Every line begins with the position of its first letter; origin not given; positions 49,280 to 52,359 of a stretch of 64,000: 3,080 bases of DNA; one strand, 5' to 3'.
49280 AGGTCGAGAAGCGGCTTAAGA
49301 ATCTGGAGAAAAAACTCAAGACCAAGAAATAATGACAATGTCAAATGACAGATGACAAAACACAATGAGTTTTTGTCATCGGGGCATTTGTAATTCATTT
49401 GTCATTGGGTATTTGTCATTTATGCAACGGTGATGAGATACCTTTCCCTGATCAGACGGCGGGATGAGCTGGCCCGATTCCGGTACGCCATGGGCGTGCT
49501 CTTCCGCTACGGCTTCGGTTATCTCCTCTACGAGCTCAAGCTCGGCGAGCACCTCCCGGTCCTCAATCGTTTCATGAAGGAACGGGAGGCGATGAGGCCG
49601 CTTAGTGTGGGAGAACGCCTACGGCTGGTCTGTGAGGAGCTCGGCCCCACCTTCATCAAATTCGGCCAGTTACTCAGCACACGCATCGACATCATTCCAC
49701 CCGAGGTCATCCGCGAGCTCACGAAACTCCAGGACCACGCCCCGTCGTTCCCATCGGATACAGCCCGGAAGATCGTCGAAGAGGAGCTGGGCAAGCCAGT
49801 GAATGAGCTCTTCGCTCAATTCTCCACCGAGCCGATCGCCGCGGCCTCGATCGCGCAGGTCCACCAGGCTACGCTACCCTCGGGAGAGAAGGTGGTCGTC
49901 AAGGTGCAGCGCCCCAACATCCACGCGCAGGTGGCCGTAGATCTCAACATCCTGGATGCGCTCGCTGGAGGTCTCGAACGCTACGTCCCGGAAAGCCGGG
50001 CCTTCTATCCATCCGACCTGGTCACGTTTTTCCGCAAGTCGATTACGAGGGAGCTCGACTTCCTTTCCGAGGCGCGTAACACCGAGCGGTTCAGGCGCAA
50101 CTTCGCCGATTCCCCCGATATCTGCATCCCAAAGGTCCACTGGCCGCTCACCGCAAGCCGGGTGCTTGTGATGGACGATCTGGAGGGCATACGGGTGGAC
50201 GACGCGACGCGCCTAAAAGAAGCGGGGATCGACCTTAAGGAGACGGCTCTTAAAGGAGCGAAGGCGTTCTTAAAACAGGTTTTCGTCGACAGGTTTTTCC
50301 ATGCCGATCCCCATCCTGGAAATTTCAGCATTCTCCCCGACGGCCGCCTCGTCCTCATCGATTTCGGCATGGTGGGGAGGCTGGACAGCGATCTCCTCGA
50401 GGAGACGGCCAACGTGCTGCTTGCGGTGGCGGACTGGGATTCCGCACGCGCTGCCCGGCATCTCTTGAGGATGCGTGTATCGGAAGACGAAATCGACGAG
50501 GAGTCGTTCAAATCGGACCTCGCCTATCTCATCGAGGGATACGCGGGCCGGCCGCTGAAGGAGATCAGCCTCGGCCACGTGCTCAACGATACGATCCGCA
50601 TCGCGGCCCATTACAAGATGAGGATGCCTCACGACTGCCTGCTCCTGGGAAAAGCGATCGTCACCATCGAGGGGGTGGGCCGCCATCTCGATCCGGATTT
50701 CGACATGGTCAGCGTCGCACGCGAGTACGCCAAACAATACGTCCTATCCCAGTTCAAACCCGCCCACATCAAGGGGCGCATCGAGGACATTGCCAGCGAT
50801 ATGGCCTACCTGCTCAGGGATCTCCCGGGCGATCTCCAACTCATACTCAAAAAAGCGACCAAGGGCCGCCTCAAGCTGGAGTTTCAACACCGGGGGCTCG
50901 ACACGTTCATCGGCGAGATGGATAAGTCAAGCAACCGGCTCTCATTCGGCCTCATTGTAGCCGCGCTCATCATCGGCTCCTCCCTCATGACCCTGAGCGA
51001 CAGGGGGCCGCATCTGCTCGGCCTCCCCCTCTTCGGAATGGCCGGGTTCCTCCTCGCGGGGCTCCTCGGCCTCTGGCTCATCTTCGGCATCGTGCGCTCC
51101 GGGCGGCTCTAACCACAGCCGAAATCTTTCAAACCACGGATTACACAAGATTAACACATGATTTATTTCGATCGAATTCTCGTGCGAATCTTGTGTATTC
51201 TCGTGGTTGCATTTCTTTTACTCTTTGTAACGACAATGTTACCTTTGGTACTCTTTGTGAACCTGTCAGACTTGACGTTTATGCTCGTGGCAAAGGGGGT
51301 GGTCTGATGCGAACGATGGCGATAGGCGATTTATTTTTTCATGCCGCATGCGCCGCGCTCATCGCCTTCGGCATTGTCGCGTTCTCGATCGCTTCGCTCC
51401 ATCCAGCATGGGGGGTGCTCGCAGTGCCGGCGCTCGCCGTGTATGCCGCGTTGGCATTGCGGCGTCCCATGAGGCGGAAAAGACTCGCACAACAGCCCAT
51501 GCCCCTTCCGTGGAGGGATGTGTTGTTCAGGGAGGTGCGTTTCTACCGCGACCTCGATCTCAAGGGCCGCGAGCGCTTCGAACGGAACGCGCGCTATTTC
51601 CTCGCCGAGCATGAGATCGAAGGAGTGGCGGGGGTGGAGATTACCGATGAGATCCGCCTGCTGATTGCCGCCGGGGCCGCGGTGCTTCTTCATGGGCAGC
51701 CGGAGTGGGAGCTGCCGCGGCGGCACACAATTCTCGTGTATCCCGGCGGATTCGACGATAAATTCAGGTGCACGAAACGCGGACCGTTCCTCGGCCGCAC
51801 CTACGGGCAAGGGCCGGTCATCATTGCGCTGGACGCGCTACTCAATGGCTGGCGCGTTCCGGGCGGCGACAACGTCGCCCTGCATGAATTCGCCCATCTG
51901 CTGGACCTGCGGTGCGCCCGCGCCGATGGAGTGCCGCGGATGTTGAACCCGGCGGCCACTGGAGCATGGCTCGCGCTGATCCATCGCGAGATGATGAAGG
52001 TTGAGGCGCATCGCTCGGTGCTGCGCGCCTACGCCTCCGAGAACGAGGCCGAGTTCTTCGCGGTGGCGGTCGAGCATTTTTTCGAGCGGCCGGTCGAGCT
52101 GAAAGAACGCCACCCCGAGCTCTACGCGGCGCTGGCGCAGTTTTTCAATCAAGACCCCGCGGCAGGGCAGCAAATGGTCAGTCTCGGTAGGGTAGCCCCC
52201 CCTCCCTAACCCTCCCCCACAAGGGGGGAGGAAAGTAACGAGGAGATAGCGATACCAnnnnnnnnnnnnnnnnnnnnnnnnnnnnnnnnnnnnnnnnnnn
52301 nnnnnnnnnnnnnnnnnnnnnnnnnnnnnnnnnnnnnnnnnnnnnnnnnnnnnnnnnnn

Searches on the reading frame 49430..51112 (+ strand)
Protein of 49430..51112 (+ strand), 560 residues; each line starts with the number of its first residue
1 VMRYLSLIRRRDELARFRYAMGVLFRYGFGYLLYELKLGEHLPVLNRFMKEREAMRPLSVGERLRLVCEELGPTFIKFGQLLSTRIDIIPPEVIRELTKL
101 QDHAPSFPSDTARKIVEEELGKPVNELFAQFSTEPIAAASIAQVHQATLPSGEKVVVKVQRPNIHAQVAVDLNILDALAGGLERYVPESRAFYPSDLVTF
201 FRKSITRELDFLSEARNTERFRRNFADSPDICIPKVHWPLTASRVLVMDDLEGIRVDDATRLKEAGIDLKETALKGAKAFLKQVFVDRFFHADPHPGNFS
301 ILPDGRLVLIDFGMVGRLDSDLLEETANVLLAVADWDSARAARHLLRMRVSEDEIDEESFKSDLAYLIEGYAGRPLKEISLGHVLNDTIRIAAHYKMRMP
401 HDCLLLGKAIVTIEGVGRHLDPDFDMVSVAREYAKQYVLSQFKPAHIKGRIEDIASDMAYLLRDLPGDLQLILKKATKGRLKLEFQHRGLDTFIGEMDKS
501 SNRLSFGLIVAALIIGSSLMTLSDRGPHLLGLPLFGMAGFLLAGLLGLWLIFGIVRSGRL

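Call 7: search_protein_families(library=pfam, proteins=[window:49430-51112:+], max_evalue=0.01)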
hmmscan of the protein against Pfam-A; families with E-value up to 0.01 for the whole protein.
window:49430-51112:+ (560 aa): 2 families
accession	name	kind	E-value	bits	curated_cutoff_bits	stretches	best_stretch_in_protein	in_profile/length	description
PF03109.22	ABC1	-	2.2e-80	269.8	22.9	1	99-343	1-242/244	ABC1 atypical kinase-like domain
PF01636.29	APH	-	0.0077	16.5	23.2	1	287-340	168-220/239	Phosphotransferase enzyme family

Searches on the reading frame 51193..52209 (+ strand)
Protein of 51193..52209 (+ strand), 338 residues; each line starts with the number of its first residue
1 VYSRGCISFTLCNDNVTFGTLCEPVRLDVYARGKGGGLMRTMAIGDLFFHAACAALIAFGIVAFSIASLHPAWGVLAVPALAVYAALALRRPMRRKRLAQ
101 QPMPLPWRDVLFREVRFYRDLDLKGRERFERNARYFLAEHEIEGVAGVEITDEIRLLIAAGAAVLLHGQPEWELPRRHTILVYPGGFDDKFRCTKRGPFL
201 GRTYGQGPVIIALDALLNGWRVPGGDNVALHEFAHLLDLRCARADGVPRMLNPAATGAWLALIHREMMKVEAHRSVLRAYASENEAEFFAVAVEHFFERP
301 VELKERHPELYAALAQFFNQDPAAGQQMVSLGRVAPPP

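Call 33: search_protein_families(library=pfam, proteins=[window:51193-52209:+], max_evalue=0.001)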
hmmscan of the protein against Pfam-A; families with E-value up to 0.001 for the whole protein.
window:51193-52209:+ (338 aa): 1 family
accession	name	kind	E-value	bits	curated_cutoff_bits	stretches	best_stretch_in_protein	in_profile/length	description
PF06167.18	Peptidase_M90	-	2e-61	208.1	26.2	1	92-318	3-242/243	Glucose-regulated metallo-peptidase M90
